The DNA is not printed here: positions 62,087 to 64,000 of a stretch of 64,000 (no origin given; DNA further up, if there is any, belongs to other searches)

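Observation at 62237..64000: A 588-codon frame missing from the ORF track encodes a bacterial protein with textbook C3HC4 RING-finger spacing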

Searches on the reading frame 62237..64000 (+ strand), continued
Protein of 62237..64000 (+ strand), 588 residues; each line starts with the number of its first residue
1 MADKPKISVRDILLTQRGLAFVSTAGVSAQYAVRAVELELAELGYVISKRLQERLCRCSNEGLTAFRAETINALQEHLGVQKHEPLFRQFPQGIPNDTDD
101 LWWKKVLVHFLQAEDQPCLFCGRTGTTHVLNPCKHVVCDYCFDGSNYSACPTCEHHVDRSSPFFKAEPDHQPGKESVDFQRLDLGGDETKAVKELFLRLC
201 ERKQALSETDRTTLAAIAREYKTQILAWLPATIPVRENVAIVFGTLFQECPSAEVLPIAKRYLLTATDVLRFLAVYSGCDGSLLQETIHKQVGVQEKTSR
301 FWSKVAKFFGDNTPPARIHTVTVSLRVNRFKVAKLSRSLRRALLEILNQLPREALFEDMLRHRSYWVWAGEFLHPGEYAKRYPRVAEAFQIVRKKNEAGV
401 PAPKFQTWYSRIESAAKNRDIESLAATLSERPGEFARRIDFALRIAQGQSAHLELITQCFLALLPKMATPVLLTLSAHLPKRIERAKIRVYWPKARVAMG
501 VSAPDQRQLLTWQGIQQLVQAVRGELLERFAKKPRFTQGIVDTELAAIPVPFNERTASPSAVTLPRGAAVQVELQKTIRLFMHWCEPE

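Call 45: search_protein_families(library=pfam, proteins=[P0236, P0243, P0252, P0221, P0210, P0213, P0174, P0184, P0151, P0262], max_evalue=0.01)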
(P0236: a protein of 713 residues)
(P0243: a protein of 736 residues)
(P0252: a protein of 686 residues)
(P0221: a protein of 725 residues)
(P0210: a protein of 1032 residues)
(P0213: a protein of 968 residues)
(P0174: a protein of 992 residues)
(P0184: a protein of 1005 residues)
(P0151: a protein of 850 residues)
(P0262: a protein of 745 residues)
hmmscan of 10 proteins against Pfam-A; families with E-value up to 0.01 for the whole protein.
P0236 (713 aa): 0 families

P0243 (736 aa): 1 family
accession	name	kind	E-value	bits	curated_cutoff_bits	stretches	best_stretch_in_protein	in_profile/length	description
PF14447.12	Prok-RING_4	-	2.7e-05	24.4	27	1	118-147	10-39/46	Prokaryotic RING finger family 4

P0252 (686 aa): 0 families

P0221 (725 aa): 1 family
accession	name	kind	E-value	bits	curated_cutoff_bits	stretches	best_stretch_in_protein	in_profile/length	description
PF14447.12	Prok-RING_4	-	7.6e-07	29.4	27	1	116-147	13-44/46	Prokaryotic RING finger family 4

P0210 (1032 aa): 2 families
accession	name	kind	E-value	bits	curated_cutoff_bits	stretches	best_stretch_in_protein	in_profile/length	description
PF14447.12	Prok-RING_4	-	6.7e-17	61.6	27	1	130-175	1-46/46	Prokaryotic RING finger family 4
PF13920.12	zf-C3HC4_3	-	6.1e-05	23.2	27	1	127-168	2-45/49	Zinc finger, C3HC4 type (RING finger)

P0213 (968 aa): 3 families
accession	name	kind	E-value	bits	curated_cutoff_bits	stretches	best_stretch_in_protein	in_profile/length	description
PF14447.12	Prok-RING_4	-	1.6e-15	57.2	27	1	113-156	1-44/46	Prokaryotic RING finger family 4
PF13920.12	zf-C3HC4_3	-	0.00023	21.3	27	1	112-151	4-45/49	Zinc finger, C3HC4 type (RING finger)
PF14634.12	zf-RING_5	-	0.0071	16.7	27.9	0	127-150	19-43/43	zinc-RING finger domain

P0174 (992 aa): 3 families
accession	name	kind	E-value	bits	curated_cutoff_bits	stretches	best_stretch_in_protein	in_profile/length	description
PF14447.12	Prok-RING_4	-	9.1e-20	70.7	27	1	118-163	1-46/46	Prokaryotic RING finger family 4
PF13920.12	zf-C3HC4_3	-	1.4e-06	28.4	27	1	116-157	3-46/49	Zinc finger, C3HC4 type (RING finger)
PF14634.12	zf-RING_5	-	0.0075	16.7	27.9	1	131-155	18-43/43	zinc-RING finger domain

P0184 (1005 aa): 3 families
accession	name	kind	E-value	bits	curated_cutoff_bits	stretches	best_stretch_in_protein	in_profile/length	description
PF14447.12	Prok-RING_4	-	5.4e-14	52.2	27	1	129-172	1-44/46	Prokaryotic RING finger family 4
PF13920.12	zf-C3HC4_3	-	1.2e-06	28.6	27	1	128-169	4-47/49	Zinc finger, C3HC4 type (RING finger)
PF14634.12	zf-RING_5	-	0.0017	18.7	27.9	1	138-166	14-43/43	zinc-RING finger domain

P0151 (850 aa): 3 families
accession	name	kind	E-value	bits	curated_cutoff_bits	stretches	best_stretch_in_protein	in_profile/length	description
PF14447.12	Prok-RING_4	-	1.3e-20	73.5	27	1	117-162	1-46/46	Prokaryotic RING finger family 4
PF13920.12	zf-C3HC4_3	-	6.9e-07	29.4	27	1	114-156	2-46/49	Zinc finger, C3HC4 type (RING finger)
PF14634.12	zf-RING_5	-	0.0039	17.6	27.9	1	125-154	13-43/43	zinc-RING finger domain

P0262 (745 aa): 1 family
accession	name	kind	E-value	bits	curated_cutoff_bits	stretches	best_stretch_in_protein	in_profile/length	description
PF14447.12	Prok-RING_4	-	5.8e-07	29.8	27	1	124-152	14-42/46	Prokaryotic RING finger family 4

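Call 53: search_protein_families(library=ncbifam, proteins=[P0236, P0252, P0221, P0243, P0204, P0257, P0174, P0210], max_evalue=0.01)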
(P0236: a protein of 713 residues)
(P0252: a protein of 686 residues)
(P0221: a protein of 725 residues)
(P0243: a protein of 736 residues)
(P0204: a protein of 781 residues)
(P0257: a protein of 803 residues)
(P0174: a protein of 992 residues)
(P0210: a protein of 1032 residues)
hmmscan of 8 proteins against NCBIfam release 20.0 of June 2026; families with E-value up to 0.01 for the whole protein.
P0236 (713 aa): 1 family
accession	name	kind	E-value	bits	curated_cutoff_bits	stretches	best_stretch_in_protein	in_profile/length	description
NF041916.1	RING_SCO0854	equivalog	2.3e-144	482.6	600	3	312-681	385-755/842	MXAN_6230/SCO0854 family RING domain-containing protein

P0252 (686 aa): 1 family
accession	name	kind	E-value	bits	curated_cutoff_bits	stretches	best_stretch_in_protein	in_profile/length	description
NF041916.1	RING_SCO0854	equivalog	3.4e-152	508.5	600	3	296-666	386-766/842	MXAN_6230/SCO0854 family RING domain-containing protein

P0221 (725 aa): 1 family
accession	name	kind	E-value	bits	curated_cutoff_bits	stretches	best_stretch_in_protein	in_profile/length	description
NF041916.1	RING_SCO0854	equivalog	1.2e-158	529.9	600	2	332-694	385-759/842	MXAN_6230/SCO0854 family RING domain-containing protein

P0243 (736 aa): 2 families
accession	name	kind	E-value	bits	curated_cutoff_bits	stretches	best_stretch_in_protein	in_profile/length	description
NF041916.1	RING_SCO0854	equivalog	5.4e-133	445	600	1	7-712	3-764/842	MXAN_6230/SCO0854 family RING domain-containing protein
NF011086.0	PRK14511.1-3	equivalog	0.0011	17.1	1411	0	333-391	574-632/924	malto-oligosyltrehalose synthase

P0204 (781 aa): 1 family
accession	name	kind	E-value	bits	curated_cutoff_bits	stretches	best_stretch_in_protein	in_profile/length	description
NF041916.1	RING_SCO0854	equivalog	2.7e-226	753.6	600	2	97-776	173-842/842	MXAN_6230/SCO0854 family RING domain-containing protein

P0257 (803 aa): 1 family
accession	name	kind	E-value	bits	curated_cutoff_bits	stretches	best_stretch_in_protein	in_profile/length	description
NF041916.1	RING_SCO0854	equivalog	2.5e-213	710.7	600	2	131-794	171-840/842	MXAN_6230/SCO0854 family RING domain-containing protein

P0174 (992 aa): 1 family
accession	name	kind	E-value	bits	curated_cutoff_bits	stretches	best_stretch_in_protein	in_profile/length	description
NF041916.1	RING_SCO0854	equivalog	3.5e-296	984.8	600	2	494-877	431-813/842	MXAN_6230/SCO0854 family RING domain-containing protein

P0210 (1032 aa): 1 family
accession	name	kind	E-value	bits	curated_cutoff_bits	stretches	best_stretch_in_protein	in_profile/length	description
NF041916.1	RING_SCO0854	equivalog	1.6e-284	946.3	600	1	5-1002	2-842/842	MXAN_6230/SCO0854 family RING domain-containing protein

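Call 54: search_solved_structures(query=A1, max_evalue=10, show_alignments=2)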
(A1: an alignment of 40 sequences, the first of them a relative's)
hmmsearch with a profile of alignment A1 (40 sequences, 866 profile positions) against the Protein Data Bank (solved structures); distinct sequences matched with E-value up to 10: 80 (the best 60 are shown).
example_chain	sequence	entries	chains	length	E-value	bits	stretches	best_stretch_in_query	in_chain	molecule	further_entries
4auq_B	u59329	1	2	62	0.0022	19.3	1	115-161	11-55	BACULOVIRAL IAP REPEAT-CONTAINING PROTEIN 7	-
2ea5_A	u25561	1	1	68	0.007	17.6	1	116-162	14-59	Cell growth regulator with RING finger domain protein 1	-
3eb5_A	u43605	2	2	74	0.007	17.6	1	115-160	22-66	Baculoviral IAP repeat-containing protein 3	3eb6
6hpr_A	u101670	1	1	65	0.02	16.2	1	115-158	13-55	Baculoviral IAP repeat-containing protein 2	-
4ap4_A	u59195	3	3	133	0.032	15.5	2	131-162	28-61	E3 UBIQUITIN LIGASE RNF4 | E3 UBIQUITIN-PROTEIN LIGASE RNF4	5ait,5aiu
7tgh_A1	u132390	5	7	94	0.036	15.3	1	749-812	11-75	NDUA1 | Transmembrane protein, putative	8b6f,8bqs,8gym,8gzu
2ecn_A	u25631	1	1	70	0.058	14.6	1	116-158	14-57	RING finger protein 141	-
2ecg_A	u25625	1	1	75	0.065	14.4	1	115-160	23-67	Baculoviral IAP repeat-containing protein 4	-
2h0d_A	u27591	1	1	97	0.071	14.3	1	119-184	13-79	B lymphoma Mo-MLV insertion region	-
8grm_M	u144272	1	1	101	0.077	14.2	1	119-184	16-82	COMMD3 protein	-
12dl_BA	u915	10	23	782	0.084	14.1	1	116-167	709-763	E3 ubiquitin-protein ligase UHRF1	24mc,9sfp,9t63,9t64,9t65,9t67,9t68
7nd1_H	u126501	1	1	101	0.087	14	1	119-184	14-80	Polycomb complex protein BMI-1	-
2ckl_A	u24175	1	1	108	0.095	13.9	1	119-184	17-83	POLYCOMB GROUP RING FINGER PROTEIN 4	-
4r8p_K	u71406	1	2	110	0.1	13.8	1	119-184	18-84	Polycomb complex protein BMI-1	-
3rpg_B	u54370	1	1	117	0.11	13.7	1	119-184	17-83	Polycomb complex protein BMI-1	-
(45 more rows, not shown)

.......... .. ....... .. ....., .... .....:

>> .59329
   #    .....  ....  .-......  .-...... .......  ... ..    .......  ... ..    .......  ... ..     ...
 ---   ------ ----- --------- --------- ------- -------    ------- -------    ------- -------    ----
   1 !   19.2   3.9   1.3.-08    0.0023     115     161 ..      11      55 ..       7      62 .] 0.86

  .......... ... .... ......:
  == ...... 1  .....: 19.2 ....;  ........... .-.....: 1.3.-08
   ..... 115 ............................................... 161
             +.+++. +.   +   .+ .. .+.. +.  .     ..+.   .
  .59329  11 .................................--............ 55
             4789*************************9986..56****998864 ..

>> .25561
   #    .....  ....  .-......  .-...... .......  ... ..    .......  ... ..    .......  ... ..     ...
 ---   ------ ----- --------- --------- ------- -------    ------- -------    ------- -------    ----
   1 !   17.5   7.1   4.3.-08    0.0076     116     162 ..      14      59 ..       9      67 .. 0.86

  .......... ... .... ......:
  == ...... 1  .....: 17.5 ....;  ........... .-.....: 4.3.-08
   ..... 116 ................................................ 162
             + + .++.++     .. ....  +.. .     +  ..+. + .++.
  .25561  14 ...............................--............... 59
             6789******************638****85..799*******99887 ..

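Call 64: search_protein_families(library=pfam, alignment_id=A1, max_evalue=10)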
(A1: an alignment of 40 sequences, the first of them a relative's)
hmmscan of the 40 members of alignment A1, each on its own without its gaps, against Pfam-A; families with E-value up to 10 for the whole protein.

A. member 1, P0001 (862 aa): 5 families
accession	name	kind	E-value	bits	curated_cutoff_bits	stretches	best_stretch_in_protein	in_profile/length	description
PF14447.12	Prok-RING_4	-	7e-18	64.7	27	1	118-163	1-46/46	Prokaryotic RING finger family 4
PF13920.12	zf-C3HC4_3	-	4.6e-06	26.8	27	1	115-159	2-48/49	Zinc finger, C3HC4 type (RING finger)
PF14634.12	zf-RING_5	-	0.026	14.9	27.9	1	129-154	16-42/43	zinc-RING finger domain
PF13923.12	zf-C3HC4_2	-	0.35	11.2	27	1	127-153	12-40/40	Zinc finger, C3HC4 type (RING finger)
PF13639.12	zf-RING_2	-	1.3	9.8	27.3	1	118-153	3-43/44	Ring finger domain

B. families by the number of members that match (of 40 scanned): 24 families
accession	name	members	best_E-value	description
PF14447.12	Prok-RING_4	40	1.4e-19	Prokaryotic RING finger family 4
PF13920.12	zf-C3HC4_3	40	2e-07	Zinc finger, C3HC4 type (RING finger)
PF14634.12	zf-RING_5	40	0.00046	zinc-RING finger domain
PF13923.12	zf-C3HC4_2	40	0.037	Zinc finger, C3HC4 type (RING finger)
PF13639.12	zf-RING_2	38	0.084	Ring finger domain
PF14835.12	zf-RING_6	25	0.13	zf-RING of BARD1-type protein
PF00097.31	zf-C3HC4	23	0.28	Zinc finger, C3HC4 type (RING finger)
PF12773.13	DZR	8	0.82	Double zinc ribbon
PF05605.18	zf-Di19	6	0.11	Drought induced 19 protein (Di19), zinc-binding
PF13445.12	zf-RING_UBOX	4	1.8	RING-type zinc-finger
PF15616.11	TerY_C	3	0.26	TerY-C metal binding domain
PF22688.2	Hda_lid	2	0.011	Hda, lid domain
PF25243.1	WAV3_C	2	0.054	E3 ubiquitin-protein ligase WAV3-like, C-terminal domain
PF18912.6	DZR_2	2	0.96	Double zinc ribbon domain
PF06827.20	zf-FPG_IleRS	2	4.7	Zinc finger found in FPG and IleRS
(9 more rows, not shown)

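Call 70: search_dna_similar(query=P0001, collection=phages, mode=protein, max_evalue=0.001, max_rows=10)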
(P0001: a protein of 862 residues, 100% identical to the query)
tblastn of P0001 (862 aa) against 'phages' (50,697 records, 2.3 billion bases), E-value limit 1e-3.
Records with a match: 12; places in all: 12; records where one place covers at least 80% of the query: 0.
Best place of each record, by identity: <60% 12.
By first word of the organism name: Rhodococcus 2; Xanthomonas 2; Lactobacillus 2; Bacteriophage 1; uncultured 1; Rhodobacter 1; Ruegeria 1; Mycobacterium 1; Salicola 1.
By host as written in the record: - 2; Rhodococcus erythropolis RIA 643 2; Lactobacillus pentosus KLDS1.0413; Lactobacillus plantarum KLDS1.0344 2; Rhodobacter capsulatus YW1 1; Ruegeria pomeroyi DSS-3 1; Mycolicibacterium septicum 1; Xanthomonas oryzae pv. oryzae 1; Xanthomonas citri 1; and 1 more.
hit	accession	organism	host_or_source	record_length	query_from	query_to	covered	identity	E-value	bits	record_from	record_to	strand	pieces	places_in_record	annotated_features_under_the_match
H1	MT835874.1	Bacteriophage sp.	human fecal samples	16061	192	778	68%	27.0%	5e-56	216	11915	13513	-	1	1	record has no annotation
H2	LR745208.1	uncultured phage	metagenomic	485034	182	741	65%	26.5%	7e-29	131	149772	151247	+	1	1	record has no annotation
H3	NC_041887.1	Rhodococcus phage Weasels2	Rhodococcus erythropolis RIA 643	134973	356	729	43%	33.5%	3e-47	189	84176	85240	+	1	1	hypothetical protein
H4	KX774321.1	Rhodococcus phage Weasels2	Rhodococcus erythropolis RIA 643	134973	356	729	43%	33.5%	3e-47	189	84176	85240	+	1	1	hypothetical protein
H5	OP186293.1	Rhodobacter phage RcXuper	Rhodobacter capsulatus YW1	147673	358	773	48%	26.4%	1e-28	130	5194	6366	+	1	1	hypothetical protein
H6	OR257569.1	Ruegeria phage RpAliso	Ruegeria pomeroyi DSS-3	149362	358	770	48%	25.6%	6e-23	112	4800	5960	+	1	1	hypothetical protein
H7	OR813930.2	Mycobacterium phage WXIN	Mycolicibacterium septicum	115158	359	732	43%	27.3%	1e-15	88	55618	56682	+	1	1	hypothetical protein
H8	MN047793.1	Xanthomonas phage Xoo-sp13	Xanthomonas oryzae pv. oryzae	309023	373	770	46%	24.8%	2e-21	106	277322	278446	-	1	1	hypothetical protein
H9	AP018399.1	Xanthomonas phage XacN1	Xanthomonas citri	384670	373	770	46%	24.5%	8e-17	92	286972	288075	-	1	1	hypothetical protein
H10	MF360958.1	Salicola phage SCTP-2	Salicola sp. PV4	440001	358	725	43%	22.0%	1e-16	91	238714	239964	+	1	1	244: hypothetical protein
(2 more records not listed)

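Call 71: search_dna_similar(query=P0001, collection=plasmids, mode=protein, max_evalue=0.001, max_rows=15)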
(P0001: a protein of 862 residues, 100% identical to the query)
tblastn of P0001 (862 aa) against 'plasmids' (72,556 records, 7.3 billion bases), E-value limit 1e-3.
Records with a match: 34; places in all: 34; records where one place covers at least 80% of the query: 20.
Best place of each record, by identity: <60% 34.
By first word of the organism name: Streptomyces 11; Variovorax 4; Deinococcus 4; Vibrio 4; Kitasatospora 2; Mycolicibacterium 2; Embleya 1; Bacillus 1; Hymenobacter 1; Niallia 1; and 3 more.
By predicted mobility (MOB-suite, as given by PLSDB): non-mobilizable 29; mobilizable 4; conjugative 1.
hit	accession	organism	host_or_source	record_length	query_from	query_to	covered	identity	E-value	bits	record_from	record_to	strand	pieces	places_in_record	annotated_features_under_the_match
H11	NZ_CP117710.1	Streptomyces sp. MMBL 11-1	marine sponge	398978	13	846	97%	34.6%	4e-118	403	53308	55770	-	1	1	MXAN_6230/SCO0854 family RING domain-containing protein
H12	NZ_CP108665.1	Streptomyces globisporus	-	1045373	8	846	97%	33.0%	4e-110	380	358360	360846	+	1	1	record has no annotation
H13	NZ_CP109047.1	Streptomyces sp. NBC_00637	-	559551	8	846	97%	32.5%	1e-113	390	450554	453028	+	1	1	MXAN_6230/SCO0854 family RING domain-containing protein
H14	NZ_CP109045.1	Streptomyces halstedii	-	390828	8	862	99%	31.8%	1e-111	384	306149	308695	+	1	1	MXAN_6230/SCO0854 family RING domain-containing protein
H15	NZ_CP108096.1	Streptomyces sp. NBC_00239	-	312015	12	862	99%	31.9%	3e-113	389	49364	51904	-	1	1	MXAN_6230/SCO0854 family RING domain-containing protein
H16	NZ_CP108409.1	Kitasatospora sp. NBC_01300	-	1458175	35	861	96%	28.9%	1e-84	304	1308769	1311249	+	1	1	record has no annotation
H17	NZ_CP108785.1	Embleya sp. NBC_00888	-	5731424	25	807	91%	30.5%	8e-87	311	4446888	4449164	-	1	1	none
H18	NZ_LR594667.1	Variovorax sp. SRS16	linuron-contaminated soil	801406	9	783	90%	29.6%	3e-74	273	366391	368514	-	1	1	RING finger family 4 domain-containing protein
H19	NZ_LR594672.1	Variovorax sp. PBL-E5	linuron-contaminated soil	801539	9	783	90%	29.6%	3e-74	273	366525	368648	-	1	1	RING finger family 4 domain-containing protein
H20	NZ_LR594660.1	Variovorax sp. PBL-H6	linuron-contaminated soil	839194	9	783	90%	29.6%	3e-74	273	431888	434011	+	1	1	RING finger family 4 domain-containing protein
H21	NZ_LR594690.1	Variovorax sp. WDL1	linuron-contaminated soil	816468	9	783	90%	29.2%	2e-72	268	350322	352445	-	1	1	RING finger family 4 domain-containing protein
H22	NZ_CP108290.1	Kitasatospora sp. NBC_00039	-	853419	35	784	87%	28.9%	1e-86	310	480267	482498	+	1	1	MXAN_6230/SCO0854 family RING domain-containing protein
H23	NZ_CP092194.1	Deinococcus sp. KNUC1210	Setaria viridis,cell ...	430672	39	795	88%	28.3%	3e-47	191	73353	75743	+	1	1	TerD family protein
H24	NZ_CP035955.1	Bacillus mycoides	cell culture,soil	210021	40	782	86%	28.4%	4e-80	291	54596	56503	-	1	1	TerD family protein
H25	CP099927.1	Vibrio parahaemolyticus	Anadara tuberculosa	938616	9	787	90%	24.9%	3e-46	187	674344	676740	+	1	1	hypothetical protein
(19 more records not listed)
